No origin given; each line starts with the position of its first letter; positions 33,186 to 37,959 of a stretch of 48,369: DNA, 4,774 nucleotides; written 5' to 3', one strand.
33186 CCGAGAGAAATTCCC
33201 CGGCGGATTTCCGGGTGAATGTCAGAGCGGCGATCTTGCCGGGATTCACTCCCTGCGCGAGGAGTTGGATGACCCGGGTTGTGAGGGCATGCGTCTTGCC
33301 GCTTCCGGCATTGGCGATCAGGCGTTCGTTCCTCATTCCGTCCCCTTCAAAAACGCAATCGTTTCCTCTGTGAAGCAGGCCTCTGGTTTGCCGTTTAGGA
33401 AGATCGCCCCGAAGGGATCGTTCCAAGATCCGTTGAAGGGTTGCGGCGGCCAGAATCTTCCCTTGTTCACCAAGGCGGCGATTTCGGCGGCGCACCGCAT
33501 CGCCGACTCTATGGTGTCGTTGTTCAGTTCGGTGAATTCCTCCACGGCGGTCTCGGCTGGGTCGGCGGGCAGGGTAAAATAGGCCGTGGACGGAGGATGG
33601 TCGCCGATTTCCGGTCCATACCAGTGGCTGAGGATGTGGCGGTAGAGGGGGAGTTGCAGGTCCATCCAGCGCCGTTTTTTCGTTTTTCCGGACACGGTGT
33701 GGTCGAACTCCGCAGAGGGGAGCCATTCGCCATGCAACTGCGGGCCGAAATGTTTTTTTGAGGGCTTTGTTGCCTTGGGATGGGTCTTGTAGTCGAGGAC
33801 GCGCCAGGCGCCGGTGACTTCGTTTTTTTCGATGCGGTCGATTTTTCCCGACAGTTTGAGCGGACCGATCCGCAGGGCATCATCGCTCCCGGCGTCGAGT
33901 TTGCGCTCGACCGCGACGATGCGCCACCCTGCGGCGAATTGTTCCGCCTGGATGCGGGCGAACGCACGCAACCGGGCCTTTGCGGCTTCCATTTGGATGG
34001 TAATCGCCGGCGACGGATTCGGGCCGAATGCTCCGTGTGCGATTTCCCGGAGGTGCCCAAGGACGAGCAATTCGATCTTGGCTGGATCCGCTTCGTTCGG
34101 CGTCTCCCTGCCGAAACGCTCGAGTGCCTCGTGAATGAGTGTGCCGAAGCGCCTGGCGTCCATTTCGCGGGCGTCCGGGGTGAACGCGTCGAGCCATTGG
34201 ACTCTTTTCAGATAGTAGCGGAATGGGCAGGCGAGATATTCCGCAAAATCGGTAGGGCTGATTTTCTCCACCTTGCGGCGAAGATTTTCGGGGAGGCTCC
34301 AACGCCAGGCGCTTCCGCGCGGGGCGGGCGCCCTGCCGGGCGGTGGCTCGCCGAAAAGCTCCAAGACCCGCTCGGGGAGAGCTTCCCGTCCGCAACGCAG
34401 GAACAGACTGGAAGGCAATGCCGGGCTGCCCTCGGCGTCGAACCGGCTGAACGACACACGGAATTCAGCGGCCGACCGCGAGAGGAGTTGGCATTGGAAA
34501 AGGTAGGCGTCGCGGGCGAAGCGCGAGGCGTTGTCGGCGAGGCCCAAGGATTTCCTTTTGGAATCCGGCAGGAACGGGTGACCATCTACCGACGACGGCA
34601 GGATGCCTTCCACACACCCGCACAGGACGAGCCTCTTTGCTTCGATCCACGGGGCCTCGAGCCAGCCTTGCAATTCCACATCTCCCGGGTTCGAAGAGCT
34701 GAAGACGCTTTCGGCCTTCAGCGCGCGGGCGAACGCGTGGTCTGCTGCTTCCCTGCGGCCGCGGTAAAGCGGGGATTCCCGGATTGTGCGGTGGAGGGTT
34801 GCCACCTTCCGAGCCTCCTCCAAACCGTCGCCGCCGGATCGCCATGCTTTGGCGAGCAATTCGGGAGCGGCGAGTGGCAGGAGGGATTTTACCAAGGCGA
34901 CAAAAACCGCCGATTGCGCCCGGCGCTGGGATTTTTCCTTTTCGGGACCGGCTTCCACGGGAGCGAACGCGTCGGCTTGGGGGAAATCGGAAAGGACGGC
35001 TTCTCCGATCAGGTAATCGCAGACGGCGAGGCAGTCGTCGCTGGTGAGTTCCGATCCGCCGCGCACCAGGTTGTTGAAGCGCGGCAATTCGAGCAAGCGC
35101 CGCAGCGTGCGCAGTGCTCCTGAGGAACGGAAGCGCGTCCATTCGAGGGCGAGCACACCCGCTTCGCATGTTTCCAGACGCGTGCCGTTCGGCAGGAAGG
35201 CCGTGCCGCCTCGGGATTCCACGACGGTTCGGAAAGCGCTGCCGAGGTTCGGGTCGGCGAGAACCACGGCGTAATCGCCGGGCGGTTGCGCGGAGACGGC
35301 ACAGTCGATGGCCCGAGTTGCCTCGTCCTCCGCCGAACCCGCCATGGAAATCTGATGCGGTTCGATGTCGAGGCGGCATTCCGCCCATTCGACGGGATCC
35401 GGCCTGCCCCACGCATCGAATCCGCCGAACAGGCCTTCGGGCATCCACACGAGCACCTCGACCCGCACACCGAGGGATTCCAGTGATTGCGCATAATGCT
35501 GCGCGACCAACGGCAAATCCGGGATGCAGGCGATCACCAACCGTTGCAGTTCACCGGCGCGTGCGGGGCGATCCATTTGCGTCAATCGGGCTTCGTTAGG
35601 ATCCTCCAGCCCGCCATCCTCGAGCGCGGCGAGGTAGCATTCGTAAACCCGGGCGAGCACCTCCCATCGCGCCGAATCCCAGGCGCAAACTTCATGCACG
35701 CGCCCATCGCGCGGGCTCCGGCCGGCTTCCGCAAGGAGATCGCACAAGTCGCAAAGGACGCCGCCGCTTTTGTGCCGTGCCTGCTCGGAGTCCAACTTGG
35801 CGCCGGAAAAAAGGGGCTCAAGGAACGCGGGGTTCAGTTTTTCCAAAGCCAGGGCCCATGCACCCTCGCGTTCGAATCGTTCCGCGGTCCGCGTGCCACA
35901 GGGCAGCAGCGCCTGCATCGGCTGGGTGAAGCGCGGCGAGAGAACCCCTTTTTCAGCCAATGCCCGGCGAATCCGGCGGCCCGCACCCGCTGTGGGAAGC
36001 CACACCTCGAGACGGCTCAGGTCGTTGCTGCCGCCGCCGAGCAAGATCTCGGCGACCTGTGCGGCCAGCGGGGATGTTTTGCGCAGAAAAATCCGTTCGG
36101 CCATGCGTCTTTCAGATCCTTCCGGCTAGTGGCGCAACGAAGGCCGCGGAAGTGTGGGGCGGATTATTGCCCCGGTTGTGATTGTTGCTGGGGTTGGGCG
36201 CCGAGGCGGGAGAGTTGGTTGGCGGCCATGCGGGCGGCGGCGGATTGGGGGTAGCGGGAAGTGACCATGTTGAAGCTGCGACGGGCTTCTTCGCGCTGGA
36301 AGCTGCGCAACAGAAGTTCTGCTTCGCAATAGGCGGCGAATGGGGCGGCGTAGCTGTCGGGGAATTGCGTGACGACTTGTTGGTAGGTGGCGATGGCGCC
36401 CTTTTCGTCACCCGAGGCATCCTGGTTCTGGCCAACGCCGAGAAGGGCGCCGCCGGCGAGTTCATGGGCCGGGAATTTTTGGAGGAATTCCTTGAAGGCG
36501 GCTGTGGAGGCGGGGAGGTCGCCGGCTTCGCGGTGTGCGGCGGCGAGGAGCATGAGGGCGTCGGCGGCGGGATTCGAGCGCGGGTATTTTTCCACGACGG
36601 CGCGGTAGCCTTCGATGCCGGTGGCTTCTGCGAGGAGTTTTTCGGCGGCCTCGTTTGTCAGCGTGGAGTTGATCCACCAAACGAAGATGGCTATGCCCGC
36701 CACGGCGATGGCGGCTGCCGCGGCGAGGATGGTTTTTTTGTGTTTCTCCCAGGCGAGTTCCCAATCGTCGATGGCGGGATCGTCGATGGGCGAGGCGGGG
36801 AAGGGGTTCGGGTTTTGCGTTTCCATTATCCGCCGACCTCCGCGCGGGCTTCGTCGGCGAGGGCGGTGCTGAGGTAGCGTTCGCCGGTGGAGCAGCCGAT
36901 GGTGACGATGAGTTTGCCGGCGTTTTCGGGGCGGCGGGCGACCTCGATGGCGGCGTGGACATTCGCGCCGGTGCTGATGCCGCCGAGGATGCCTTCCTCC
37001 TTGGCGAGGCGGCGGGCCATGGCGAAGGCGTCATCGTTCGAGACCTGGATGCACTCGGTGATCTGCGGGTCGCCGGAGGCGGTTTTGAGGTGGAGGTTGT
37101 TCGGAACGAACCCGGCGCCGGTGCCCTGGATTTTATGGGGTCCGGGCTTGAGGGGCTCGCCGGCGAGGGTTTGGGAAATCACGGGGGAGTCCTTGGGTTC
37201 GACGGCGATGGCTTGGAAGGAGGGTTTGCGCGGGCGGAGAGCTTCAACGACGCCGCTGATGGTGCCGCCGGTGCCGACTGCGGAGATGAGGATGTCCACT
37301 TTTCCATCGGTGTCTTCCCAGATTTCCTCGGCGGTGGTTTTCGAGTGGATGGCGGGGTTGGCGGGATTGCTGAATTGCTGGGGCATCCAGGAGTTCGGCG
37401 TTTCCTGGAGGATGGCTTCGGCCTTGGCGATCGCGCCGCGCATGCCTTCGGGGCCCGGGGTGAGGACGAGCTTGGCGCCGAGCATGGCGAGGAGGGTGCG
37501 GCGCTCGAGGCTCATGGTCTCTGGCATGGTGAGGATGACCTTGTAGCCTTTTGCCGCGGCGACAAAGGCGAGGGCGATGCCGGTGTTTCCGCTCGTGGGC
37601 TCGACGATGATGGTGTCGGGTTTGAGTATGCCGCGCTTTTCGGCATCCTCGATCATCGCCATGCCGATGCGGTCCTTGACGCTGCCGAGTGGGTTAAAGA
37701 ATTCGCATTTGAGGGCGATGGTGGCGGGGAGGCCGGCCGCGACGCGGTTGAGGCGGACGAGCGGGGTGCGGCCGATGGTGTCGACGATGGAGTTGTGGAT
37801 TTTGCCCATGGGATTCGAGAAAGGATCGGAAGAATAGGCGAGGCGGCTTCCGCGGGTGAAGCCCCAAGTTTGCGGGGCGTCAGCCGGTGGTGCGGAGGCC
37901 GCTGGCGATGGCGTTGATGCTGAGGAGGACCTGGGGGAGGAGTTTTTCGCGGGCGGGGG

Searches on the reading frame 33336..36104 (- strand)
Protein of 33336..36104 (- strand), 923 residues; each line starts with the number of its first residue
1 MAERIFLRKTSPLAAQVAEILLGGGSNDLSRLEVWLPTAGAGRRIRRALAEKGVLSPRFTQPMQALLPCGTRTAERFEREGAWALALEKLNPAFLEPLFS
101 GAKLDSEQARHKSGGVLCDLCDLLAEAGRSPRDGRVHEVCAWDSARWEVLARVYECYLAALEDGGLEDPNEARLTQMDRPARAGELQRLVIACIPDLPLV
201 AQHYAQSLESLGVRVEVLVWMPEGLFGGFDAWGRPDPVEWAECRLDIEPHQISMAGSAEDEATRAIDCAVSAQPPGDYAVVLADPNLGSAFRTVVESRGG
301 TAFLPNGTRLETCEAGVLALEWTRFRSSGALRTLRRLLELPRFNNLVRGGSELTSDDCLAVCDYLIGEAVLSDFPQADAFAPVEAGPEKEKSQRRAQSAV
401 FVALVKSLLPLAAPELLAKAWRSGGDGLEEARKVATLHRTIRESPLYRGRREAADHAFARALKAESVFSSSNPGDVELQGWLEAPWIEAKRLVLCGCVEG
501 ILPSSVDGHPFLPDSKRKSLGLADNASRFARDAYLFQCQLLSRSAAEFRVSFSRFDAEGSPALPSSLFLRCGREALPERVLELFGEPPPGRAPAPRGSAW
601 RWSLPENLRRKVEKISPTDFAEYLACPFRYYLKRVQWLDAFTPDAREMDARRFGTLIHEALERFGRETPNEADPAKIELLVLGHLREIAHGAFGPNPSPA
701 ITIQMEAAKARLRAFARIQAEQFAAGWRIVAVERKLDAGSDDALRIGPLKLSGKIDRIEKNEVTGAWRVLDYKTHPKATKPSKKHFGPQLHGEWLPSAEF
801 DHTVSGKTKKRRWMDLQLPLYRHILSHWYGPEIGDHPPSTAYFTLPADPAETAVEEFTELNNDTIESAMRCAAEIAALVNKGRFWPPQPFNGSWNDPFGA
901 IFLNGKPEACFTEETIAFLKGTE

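Call 15: search_protein_families(library=pfam, proteins=[window:33336-36104:-], max_evalue=0.001)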
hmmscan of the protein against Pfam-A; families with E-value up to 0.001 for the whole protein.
window:33336-36104:- (923 aa): 1 family
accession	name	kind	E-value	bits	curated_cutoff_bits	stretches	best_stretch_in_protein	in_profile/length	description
PF12705.13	PDDEXK_1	-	1.3e-29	104.3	22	1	615-889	2-233/247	PD-(D/E)XK nuclease superfamily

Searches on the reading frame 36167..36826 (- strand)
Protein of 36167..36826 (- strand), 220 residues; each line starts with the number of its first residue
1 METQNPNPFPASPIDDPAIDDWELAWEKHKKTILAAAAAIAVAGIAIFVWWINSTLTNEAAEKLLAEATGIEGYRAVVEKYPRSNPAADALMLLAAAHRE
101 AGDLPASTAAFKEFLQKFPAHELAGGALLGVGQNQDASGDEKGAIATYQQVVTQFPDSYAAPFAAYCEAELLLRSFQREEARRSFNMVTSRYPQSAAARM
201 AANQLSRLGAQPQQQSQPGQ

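Call 71: search_protein_families(library=pfam, proteins=[window:36167-36826:-], max_evalue=0.0001)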
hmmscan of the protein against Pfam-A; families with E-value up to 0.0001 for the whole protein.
window:36167-36826:- (220 aa): 4 families
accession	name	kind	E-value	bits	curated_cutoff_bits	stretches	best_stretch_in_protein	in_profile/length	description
PF13174.12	TPR_6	-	1.9e-16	59.9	26.3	0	127-158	2-33/33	Tetratricopeptide repeat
PF07719.23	TPR_2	-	4.7e-08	33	27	0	88-121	1-34/34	Tetratricopeptide repeat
PF13428.12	TPR_14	-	7e-08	32.9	23.5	0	89-124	2-37/44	Tetratricopeptide repeat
PF13525.12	YfiO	-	1.6e-05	25.2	25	0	72-122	26-76/203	Outer membrane lipoprotein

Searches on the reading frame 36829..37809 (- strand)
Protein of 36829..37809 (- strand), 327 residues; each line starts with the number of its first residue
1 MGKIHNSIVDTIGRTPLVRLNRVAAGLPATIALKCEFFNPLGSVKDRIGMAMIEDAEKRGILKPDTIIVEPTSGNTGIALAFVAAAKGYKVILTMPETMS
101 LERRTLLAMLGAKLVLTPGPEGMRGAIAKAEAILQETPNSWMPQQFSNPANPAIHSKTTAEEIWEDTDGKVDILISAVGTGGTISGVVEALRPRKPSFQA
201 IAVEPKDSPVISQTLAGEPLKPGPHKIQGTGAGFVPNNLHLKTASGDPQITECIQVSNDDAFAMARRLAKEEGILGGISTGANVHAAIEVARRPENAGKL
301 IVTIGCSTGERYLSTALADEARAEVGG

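Call 15: search_protein_families(library=pfam, proteins=[window:36829-37809:-], max_evalue=0.001)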
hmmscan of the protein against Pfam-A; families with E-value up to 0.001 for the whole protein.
window:36829-37809:- (327 aa): 1 family
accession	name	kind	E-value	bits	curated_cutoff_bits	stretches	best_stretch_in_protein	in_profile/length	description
PF00291.31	PALP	-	1.7e-75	254.6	35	1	10-305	3-293/295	Pyridoxal-phosphate dependent enzyme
